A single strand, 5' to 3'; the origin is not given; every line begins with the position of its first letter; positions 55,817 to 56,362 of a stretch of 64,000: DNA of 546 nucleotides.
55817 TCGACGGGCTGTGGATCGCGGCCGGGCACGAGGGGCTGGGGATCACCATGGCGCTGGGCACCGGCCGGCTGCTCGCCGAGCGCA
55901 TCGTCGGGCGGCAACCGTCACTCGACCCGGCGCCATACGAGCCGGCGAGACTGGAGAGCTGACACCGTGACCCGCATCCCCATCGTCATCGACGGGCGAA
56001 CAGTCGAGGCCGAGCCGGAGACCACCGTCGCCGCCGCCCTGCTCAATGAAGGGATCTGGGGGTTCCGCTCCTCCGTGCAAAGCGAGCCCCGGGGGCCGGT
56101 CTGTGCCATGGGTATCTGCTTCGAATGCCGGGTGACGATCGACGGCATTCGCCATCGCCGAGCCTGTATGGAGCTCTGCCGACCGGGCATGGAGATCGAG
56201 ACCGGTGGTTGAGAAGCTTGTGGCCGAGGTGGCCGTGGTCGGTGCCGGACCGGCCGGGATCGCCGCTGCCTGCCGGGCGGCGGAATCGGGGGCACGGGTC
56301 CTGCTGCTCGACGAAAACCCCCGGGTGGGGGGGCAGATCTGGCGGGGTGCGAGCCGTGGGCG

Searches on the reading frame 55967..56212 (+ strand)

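Call 57: search_protein_families(library=pfam, proteins=[window:55967-56212:+], max_evalue=0.001)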
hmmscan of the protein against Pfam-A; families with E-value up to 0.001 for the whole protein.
window:55967-56212:+ (81 aa): 1 family
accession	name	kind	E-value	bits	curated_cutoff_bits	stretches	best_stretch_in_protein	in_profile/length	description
PF13510.11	Fer2_4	-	8.3e-24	83.9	22.8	1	3-79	3-79/82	2Fe-2S iron-sulfur cluster binding domain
